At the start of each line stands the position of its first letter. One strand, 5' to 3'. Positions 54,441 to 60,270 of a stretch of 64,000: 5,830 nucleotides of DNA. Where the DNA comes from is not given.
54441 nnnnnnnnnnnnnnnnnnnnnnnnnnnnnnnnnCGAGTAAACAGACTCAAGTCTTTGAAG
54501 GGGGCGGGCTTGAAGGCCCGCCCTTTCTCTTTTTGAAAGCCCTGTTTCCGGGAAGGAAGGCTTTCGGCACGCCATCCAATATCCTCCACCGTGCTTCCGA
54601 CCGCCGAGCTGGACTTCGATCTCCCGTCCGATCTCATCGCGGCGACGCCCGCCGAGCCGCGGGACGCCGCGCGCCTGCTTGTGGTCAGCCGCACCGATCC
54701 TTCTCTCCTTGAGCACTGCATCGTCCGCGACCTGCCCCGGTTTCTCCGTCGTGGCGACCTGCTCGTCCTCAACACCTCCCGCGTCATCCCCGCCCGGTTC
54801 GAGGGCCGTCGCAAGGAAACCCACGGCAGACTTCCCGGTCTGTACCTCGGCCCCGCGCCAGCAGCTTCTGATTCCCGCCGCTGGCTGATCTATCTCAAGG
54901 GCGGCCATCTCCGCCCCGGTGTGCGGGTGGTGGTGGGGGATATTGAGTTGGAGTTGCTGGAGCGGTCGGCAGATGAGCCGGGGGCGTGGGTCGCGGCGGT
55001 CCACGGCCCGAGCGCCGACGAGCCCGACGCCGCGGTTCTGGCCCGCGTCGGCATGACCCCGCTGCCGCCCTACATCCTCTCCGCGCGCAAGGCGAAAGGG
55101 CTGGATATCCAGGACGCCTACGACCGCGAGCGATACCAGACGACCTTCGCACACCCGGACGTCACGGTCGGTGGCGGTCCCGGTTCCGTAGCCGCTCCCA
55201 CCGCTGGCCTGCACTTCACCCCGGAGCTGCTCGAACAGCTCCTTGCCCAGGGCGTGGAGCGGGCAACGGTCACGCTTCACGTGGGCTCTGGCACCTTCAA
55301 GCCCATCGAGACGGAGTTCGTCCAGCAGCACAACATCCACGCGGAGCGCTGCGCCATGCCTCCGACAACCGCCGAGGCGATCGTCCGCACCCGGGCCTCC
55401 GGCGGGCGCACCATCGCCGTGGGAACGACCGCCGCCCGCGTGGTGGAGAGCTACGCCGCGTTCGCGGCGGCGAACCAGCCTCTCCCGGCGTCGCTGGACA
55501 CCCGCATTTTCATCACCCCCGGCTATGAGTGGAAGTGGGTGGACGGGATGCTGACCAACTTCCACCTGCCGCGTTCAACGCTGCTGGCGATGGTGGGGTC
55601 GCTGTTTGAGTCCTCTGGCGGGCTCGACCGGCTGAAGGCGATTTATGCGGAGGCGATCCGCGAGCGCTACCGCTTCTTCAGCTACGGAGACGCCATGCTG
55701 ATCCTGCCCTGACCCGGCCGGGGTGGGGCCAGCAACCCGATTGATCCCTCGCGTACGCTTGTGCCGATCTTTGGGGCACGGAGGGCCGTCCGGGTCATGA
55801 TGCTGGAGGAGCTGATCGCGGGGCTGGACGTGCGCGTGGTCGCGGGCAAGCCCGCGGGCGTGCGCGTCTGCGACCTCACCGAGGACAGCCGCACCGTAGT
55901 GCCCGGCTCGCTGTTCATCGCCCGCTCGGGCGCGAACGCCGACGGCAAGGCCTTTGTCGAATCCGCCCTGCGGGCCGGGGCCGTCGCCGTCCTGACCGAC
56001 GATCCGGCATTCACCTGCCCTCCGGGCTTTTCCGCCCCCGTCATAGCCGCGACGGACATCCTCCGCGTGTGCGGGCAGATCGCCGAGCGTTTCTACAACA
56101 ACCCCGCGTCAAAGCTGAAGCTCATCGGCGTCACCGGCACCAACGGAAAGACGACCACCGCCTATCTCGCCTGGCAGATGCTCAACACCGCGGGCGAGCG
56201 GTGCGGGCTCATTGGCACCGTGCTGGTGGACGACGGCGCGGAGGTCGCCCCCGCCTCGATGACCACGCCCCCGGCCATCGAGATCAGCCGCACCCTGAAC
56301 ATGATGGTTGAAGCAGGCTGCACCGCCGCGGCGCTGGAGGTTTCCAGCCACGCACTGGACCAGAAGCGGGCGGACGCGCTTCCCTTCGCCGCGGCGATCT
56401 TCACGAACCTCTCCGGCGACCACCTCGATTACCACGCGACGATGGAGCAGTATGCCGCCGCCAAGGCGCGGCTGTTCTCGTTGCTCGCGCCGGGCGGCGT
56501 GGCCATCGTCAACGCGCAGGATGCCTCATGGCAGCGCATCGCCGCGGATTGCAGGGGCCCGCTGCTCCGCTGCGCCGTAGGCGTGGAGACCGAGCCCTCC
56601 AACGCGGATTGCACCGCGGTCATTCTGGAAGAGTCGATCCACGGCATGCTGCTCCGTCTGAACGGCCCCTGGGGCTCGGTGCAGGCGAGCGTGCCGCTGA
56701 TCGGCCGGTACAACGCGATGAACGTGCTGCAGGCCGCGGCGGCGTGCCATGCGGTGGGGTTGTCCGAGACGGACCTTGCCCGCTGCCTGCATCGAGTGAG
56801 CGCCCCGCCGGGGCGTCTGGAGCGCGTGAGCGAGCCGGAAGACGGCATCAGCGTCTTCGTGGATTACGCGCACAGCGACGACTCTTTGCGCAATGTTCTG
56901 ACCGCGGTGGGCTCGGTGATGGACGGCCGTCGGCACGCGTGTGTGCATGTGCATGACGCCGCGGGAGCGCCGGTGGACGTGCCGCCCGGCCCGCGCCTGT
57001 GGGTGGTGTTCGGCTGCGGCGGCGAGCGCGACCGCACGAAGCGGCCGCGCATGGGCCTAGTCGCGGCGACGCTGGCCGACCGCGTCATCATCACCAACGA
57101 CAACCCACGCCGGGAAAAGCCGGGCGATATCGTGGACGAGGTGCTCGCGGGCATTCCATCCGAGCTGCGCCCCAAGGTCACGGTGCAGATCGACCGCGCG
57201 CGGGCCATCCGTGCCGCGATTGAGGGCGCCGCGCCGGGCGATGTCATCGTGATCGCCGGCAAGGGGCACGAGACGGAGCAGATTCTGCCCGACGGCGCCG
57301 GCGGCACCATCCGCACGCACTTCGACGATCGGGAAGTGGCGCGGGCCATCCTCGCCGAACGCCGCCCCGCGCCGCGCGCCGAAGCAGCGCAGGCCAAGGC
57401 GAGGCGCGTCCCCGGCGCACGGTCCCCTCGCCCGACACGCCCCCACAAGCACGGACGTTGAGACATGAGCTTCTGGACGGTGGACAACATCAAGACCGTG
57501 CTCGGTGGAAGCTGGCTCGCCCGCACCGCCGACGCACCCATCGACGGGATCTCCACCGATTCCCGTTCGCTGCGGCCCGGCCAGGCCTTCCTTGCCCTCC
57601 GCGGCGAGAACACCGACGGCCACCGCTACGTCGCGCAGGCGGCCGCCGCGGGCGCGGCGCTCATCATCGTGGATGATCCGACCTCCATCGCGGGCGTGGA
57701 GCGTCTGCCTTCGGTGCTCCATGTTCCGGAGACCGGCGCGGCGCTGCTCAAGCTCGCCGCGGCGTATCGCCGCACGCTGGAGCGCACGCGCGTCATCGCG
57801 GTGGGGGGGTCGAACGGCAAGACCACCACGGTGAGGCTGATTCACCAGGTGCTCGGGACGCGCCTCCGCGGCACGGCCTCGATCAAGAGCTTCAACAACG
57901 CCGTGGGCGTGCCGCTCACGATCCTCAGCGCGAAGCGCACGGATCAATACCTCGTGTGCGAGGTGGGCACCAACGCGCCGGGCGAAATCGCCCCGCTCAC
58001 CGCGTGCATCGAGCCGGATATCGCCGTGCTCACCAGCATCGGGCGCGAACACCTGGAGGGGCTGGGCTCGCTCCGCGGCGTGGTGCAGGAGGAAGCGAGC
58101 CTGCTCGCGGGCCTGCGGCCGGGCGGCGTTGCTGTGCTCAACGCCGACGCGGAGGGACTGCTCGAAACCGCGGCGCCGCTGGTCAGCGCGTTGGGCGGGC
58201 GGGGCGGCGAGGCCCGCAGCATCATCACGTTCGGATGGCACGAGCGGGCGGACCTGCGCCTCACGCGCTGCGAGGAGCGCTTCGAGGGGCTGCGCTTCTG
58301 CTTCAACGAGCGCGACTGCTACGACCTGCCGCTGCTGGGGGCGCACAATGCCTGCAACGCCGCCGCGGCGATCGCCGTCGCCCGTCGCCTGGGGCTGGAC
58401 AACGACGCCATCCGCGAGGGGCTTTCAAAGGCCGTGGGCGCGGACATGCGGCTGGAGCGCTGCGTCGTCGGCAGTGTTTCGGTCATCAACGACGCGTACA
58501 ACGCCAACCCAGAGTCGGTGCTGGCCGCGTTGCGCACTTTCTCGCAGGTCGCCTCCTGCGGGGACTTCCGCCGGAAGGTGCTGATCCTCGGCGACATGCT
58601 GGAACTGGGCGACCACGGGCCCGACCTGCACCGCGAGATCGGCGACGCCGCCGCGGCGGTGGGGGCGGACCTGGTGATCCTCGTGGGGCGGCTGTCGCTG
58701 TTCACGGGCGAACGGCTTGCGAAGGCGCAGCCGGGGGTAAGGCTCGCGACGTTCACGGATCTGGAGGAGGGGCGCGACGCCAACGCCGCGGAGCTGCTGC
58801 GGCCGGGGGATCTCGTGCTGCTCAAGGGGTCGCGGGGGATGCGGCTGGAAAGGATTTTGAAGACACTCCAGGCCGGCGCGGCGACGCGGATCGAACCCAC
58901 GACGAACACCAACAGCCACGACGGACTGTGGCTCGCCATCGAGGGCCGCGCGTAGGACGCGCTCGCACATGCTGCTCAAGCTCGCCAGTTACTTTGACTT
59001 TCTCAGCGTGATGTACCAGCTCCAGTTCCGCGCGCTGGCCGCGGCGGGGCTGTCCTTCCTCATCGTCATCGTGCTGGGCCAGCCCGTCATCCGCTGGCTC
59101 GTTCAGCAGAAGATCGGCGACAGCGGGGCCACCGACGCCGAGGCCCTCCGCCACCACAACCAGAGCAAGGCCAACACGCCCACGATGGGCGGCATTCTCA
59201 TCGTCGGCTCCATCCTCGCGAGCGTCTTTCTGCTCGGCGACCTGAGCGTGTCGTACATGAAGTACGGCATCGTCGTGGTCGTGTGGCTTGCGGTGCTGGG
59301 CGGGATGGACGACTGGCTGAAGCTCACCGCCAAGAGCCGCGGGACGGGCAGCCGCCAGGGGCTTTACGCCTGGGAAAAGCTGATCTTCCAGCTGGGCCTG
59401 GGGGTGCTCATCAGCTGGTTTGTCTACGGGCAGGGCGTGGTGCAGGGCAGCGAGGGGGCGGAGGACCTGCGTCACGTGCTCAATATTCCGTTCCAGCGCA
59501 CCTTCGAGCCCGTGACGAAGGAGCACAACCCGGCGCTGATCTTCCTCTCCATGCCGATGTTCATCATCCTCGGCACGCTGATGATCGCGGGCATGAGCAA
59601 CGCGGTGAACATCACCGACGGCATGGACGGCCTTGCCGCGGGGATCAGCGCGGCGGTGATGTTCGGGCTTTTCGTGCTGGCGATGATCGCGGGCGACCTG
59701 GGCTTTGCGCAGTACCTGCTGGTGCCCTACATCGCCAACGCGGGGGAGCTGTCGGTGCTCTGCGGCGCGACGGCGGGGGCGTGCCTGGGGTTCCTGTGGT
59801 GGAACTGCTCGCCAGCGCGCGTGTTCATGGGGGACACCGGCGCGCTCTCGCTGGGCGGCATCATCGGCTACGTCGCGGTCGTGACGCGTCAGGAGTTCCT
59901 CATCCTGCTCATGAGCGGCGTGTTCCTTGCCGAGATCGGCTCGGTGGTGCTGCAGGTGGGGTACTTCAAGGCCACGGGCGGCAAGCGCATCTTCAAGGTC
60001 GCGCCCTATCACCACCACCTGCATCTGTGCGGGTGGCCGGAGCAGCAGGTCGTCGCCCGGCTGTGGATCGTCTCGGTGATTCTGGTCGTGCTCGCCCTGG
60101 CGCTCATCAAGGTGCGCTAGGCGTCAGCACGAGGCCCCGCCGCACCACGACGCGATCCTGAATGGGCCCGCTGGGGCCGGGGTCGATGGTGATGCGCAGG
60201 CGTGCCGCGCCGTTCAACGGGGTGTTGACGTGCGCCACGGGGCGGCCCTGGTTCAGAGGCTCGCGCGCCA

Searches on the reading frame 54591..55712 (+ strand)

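Call 11: search_protein_families(library=pfam, max_evalue=0.01, proteins=[window:54591-55712:+])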
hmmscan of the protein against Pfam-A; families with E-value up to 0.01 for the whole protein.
window:54591-55712:+ (373 aa): 1 family
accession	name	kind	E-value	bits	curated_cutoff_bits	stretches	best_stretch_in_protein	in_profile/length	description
PF02547.20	Queuosine_synth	-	8.7e-105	350.8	25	1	5-371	2-322/322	Queuosine biosynthesis protein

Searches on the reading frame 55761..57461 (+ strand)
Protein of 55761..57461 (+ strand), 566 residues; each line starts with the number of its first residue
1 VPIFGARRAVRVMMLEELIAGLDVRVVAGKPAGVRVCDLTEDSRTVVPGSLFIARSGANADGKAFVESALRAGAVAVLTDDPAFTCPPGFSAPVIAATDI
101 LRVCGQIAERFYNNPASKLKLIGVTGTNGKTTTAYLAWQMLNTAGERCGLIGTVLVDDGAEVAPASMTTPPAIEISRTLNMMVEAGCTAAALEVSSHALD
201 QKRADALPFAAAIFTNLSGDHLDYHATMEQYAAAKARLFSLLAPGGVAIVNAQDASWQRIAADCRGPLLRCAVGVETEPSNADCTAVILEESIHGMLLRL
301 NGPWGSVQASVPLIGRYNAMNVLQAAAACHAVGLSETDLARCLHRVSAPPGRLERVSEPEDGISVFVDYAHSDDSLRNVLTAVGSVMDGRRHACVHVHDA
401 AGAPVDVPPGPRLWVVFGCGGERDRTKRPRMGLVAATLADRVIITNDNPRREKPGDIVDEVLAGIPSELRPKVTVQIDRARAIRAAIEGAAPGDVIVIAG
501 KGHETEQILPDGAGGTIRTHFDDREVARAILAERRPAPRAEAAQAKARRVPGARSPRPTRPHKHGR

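Call 11: search_protein_families(library=pfam, max_evalue=0.01, proteins=[window:55761-57461:+])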
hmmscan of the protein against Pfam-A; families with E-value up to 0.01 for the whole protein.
window:55761-57461:+ (566 aa): 3 families
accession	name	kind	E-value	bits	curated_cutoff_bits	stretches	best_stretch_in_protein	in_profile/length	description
PF08245.18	Mur_ligase_M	-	1.8e-49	168.8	24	1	124-329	1-200/200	Mur ligase middle domain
PF02875.26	Mur_ligase_C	-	2.2e-27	96.8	28.4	2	407-502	35-127/127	Mur ligase, glutamate ligase domain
PF01225.30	Mur_ligase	-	3.8e-08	34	21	1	42-112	8-95/95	Mur ligase family, catalytic domain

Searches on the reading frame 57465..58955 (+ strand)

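Call 11: search_protein_families(library=pfam, max_evalue=0.01, proteins=[window:57465-58955:+])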
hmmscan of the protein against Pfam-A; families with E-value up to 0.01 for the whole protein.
window:57465-58955:+ (496 aa): 3 families
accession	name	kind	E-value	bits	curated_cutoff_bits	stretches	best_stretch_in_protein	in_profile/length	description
PF08245.18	Mur_ligase_M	-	5.3e-34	118.4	24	1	113-306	1-200/200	Mur ligase middle domain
PF02875.26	Mur_ligase_C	-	8e-19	69.2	28.4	1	329-457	2-127/127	Mur ligase, glutamate ligase domain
PF01225.30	Mur_ligase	-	1.7e-10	41.6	21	1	26-76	2-57/95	Mur ligase family, catalytic domain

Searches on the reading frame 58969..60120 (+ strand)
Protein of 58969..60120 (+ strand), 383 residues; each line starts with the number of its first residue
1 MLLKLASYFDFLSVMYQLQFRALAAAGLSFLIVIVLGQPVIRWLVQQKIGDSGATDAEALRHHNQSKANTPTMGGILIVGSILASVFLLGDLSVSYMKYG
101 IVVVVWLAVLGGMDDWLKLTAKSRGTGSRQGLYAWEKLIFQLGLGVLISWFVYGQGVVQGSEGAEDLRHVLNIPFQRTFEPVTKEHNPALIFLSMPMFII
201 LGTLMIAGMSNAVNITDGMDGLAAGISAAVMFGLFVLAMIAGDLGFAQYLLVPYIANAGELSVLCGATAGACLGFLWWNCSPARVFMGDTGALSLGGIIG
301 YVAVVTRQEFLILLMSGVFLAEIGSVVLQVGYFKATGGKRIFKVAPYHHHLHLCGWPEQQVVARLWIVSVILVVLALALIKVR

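Call 11: search_protein_families(library=pfam, max_evalue=0.01, proteins=[window:58969-60120:+])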
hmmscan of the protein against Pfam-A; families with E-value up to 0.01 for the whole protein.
window:58969-60120:+ (383 aa): 2 families
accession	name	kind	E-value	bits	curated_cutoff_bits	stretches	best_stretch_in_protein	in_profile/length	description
PF00953.26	Glycos_transf_4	-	2.4e-26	93.1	27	1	101-305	5-158/160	Glycosyl transferase family 4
PF10555.14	MraY_sig1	-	4e-06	26.5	20.1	1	67-79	1-13/13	Phospho-N-acetylmuramoyl-pentapeptide-transferase signature 1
